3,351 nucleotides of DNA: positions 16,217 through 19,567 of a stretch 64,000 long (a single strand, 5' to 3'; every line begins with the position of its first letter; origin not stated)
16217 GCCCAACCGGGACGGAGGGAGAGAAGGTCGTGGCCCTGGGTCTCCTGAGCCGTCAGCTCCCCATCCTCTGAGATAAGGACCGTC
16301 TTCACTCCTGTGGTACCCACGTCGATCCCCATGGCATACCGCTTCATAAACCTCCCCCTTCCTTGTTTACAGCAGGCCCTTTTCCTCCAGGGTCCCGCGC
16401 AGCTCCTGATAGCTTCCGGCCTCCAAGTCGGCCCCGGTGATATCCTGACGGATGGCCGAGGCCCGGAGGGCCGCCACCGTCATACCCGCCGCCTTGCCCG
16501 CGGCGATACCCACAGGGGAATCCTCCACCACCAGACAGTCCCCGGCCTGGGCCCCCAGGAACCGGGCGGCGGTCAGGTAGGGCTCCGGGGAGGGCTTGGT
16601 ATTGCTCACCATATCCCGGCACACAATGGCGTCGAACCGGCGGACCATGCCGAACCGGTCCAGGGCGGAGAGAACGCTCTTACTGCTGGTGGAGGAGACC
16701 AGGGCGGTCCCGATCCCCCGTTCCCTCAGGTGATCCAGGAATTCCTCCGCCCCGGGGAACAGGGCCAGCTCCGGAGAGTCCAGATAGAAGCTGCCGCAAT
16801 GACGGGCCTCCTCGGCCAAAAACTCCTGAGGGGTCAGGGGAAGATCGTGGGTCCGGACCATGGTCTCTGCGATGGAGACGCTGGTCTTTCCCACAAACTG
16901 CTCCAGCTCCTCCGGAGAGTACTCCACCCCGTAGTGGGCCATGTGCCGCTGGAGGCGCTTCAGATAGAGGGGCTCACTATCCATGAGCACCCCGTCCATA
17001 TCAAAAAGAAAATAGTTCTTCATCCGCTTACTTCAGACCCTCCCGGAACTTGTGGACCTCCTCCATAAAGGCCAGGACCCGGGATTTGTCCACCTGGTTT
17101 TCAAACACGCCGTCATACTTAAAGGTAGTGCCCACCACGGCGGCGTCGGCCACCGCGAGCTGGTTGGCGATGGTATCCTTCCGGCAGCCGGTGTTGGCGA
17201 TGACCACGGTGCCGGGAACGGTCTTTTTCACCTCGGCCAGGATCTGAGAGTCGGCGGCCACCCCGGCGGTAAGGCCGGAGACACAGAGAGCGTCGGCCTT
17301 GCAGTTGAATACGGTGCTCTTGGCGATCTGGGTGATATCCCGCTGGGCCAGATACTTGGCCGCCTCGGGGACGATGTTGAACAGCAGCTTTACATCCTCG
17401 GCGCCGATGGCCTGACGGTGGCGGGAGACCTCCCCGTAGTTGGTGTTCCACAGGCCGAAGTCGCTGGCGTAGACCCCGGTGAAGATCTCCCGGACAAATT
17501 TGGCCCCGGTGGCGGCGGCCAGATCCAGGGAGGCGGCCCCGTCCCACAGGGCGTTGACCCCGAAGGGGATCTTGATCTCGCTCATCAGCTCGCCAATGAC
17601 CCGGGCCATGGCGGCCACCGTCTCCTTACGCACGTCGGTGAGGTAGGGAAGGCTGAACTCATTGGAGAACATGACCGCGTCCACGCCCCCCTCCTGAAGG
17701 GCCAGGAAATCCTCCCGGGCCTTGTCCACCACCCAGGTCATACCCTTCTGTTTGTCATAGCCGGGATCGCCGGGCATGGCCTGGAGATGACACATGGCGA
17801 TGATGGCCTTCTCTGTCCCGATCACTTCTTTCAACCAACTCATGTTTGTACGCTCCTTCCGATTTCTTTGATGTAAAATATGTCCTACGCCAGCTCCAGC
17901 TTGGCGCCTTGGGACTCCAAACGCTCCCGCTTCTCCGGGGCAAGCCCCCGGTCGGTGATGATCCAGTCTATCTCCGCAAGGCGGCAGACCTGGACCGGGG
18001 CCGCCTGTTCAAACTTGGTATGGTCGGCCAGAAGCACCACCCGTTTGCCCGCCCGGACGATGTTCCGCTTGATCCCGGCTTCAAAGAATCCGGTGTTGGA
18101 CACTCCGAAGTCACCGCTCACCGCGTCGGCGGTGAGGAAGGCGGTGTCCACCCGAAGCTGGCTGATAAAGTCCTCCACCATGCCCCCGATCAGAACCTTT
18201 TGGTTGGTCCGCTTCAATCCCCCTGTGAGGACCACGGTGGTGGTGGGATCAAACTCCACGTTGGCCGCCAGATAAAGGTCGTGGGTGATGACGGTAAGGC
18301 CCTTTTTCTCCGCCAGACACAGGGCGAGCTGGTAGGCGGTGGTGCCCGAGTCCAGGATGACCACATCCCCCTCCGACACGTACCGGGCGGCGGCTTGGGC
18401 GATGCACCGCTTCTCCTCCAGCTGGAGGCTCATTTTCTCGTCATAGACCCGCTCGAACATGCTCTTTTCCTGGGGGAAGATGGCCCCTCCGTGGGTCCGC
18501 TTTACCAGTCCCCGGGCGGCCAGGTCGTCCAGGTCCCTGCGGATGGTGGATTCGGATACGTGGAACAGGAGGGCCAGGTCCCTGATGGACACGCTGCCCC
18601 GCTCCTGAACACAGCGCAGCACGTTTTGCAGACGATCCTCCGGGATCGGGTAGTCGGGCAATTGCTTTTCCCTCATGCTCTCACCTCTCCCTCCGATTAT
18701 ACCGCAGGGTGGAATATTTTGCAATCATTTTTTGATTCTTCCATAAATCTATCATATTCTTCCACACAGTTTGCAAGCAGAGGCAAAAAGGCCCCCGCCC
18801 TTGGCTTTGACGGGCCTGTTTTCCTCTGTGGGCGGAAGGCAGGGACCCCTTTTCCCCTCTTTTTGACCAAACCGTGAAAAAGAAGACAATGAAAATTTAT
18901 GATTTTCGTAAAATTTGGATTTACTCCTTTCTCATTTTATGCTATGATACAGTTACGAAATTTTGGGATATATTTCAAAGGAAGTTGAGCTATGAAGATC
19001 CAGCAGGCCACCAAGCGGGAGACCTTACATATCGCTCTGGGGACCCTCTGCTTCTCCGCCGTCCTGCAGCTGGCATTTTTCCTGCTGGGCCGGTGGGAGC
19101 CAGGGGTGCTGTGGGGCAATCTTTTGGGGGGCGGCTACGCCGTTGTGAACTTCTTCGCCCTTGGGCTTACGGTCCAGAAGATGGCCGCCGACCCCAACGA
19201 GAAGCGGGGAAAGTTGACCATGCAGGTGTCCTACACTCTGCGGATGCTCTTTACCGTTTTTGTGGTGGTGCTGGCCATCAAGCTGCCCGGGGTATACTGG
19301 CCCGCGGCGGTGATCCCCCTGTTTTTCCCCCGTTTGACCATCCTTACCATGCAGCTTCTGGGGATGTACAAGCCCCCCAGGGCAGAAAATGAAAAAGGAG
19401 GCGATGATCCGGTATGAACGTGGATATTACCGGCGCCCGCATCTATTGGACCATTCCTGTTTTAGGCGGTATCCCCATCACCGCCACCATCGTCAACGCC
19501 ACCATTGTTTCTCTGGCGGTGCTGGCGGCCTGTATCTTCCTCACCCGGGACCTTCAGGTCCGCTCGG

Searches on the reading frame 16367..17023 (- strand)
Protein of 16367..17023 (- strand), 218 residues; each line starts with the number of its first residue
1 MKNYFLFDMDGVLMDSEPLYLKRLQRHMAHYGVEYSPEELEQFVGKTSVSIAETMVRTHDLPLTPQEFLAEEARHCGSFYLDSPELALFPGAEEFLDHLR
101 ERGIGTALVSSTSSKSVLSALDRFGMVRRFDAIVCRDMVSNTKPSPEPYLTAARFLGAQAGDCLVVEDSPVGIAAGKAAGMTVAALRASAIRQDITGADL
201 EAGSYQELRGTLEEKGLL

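Call 16: search_protein_families(library=pfam, proteins=[window:16367-17023:-], max_evalue=0.0001)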
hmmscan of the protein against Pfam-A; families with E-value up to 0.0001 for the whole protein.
window:16367-17023:- (218 aa): 4 families
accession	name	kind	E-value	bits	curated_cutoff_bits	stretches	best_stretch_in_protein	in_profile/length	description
PF13419.12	HAD_2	-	2.3e-35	122.7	23.8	1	6-185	2-177/178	Haloacid dehalogenase-like hydrolase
PF00702.32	Hydrolase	-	5.9e-28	99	26.4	1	5-180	4-191/191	haloacid dehalogenase-like hydrolase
PF13344.12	Hydrolase_6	-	2.7e-05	24.6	27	0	88-128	15-58/101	Haloacid dehalogenase-like hydrolase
PF12710.13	HAD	-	2.8e-05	25.1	27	1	6-141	2-135/189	haloacid dehalogenase-like hydrolase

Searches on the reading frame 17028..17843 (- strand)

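Call 16: search_protein_families(library=pfam, proteins=[window:17028-17843:-], max_evalue=0.0001)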
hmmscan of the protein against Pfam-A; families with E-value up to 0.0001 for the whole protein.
window:17028-17843:- (271 aa): 1 family
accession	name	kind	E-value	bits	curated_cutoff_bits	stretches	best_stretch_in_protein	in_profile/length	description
PF03437.21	BtpA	-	8.1e-89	297.9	30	1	10-265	1-254/254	BtpA family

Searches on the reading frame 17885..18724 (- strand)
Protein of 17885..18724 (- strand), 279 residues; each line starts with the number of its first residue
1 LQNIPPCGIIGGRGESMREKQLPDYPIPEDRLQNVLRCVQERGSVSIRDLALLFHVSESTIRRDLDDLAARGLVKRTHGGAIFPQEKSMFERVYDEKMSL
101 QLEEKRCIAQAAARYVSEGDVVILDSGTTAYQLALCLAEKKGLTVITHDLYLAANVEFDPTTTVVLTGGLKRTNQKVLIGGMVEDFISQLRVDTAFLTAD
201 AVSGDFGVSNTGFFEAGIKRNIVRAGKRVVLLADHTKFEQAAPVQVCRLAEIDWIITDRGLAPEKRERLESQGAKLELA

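Call 16: search_protein_families(library=pfam, proteins=[window:17885-18724:-], max_evalue=0.0001)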
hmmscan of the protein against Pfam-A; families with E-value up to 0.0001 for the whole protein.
window:17885-18724:- (279 aa): 5 families
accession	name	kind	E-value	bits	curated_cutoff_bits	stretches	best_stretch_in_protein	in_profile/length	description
PF00455.28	DeoRC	-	6e-45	153.5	31.8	1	101-259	2-160/160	DeoR C terminal sensor domain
PF08220.18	HTH_DeoR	-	1.2e-16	60.6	21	1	31-86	1-56/57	DeoR-like helix-turn-helix domain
PF08279.18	HTH_11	-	4.8e-07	30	25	1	31-72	1-43/55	HTH domain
PF01047.28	MarR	-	5.5e-06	26.6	24.6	1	35-78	8-51/59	MarR family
PF00392.27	GntR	-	7.1e-06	26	27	1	46-83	26-63/64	Bacterial regulatory proteins, gntR family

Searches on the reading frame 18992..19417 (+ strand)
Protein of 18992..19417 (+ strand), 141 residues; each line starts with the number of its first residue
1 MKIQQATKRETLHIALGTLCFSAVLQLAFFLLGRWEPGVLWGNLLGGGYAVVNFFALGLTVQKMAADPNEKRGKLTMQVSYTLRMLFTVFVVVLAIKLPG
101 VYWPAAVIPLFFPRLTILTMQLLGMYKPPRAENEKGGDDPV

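Call 16: search_protein_families(library=pfam, proteins=[window:18992-19417:+], max_evalue=0.0001)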
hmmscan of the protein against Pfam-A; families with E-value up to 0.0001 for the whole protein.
window:18992-19417:+ (141 aa): 1 family
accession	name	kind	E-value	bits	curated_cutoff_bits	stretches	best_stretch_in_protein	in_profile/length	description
PF03899.21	ATP-synt_I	-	4.5e-11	43.5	25.1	1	17-110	5-98/99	ATP synthase I chain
